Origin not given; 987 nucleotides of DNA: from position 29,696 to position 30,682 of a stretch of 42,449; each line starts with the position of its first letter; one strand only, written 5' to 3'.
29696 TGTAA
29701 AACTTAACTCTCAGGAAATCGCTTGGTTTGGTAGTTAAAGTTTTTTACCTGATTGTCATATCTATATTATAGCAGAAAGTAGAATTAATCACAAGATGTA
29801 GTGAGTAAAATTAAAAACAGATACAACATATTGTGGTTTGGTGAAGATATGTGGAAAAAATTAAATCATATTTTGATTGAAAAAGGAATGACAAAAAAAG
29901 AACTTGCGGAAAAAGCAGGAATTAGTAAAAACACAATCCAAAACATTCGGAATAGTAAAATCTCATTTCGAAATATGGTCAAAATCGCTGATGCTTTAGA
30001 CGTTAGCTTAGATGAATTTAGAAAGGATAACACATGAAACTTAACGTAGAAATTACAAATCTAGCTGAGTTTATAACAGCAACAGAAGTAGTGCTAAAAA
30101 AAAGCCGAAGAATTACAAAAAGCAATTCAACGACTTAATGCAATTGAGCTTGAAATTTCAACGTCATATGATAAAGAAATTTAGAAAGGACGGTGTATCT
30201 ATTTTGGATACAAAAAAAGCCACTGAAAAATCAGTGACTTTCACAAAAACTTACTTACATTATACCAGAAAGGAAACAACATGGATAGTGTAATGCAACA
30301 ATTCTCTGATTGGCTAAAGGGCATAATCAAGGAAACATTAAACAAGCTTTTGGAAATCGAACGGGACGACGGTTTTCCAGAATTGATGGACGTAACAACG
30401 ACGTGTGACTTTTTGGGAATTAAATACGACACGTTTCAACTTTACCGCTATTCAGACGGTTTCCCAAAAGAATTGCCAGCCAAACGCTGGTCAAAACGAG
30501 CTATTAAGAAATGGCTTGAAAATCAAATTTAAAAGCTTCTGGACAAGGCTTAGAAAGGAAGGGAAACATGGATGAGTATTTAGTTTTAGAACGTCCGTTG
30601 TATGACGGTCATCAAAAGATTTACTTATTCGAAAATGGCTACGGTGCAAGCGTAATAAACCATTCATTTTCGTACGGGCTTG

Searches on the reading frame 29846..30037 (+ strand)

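Call 3: search_protein_families(library=pfam, proteins=[window:29846-30037:+], max_evalue=0.1)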
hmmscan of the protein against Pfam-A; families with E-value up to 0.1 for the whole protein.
window:29846-30037:+ (63 aa): 32 families (the best 25 are shown)
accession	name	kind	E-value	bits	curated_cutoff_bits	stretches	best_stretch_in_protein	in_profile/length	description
PF13443.12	HTH_26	-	7.2e-14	52.2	22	1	5-58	1-57/63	Cro/C1-type HTH DNA-binding domain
PF01381.28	HTH_3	-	1.6e-13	50.9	23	1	10-58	5-55/55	Helix-turn-helix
PF12844.13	HTH_19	-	3.1e-08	33.8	30.2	1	4-57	2-57/64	Helix-turn-helix domain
PF07022.19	Phage_CI_repr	-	1.7e-05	25.5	22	1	16-57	14-56/65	Bacteriophage CI repressor helix-turn-helix domain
PF13384.12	HTH_23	-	0.00026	21.2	24.6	1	10-36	13-39/50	Homeodomain-like domain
PF02796.21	HTH_7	-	0.00068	20.2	23.8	1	10-31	17-38/45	Helix-turn-helix domain of resolvase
PF13560.12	HTH_31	-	0.00084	20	27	1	13-58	13-61/64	Helix-turn-helix domain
PF04967.18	HTH_10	-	0.0015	18.7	23.1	1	13-33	22-42/53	HTH DNA binding domain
PF13693.12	HTH_35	-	0.0016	18.8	25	1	11-56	12-56/75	Winged helix-turn-helix DNA-binding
PF13412.12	HTH_24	-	0.0019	18.2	21.9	1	13-32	16-35/48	Winged helix-turn-helix DNA-binding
PF04218.19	CENP-B_N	-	0.0022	18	21.2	1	10-44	18-52/53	CENP-B N-terminal DNA-binding domain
PF12728.13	HTH_17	-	0.004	17.8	27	1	15-39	2-27/51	Helix-turn-helix domain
PF08279.18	HTH_11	-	0.0041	17.4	25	1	9-33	8-34/55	HTH domain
PF00196.25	GerE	-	0.0057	16.7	23.5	1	11-33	14-36/57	Bacterial regulatory proteins, luxR family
PF24655.1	DUF7645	-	0.0059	17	27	1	32-56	19-43/62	Domain of unknown function (DUF7645)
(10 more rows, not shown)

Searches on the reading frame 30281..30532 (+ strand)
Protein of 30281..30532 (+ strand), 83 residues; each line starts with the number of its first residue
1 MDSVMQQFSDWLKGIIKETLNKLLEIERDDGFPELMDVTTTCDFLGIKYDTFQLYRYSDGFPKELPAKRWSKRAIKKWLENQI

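Call 3: search_protein_families(library=pfam, proteins=[window:30281-30532:+], max_evalue=0.1)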
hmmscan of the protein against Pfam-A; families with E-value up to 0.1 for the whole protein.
window:30281-30532:+ (83 aa): 2 families
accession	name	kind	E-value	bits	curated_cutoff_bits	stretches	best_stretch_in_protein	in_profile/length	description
PF12728.13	HTH_17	-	0.026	15.2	27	1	35-82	1-50/51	Helix-turn-helix domain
PF12286.13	DUF3622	-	0.045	14.6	22.2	0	58-82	37-61/71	Protein of unknown function (DUF3622)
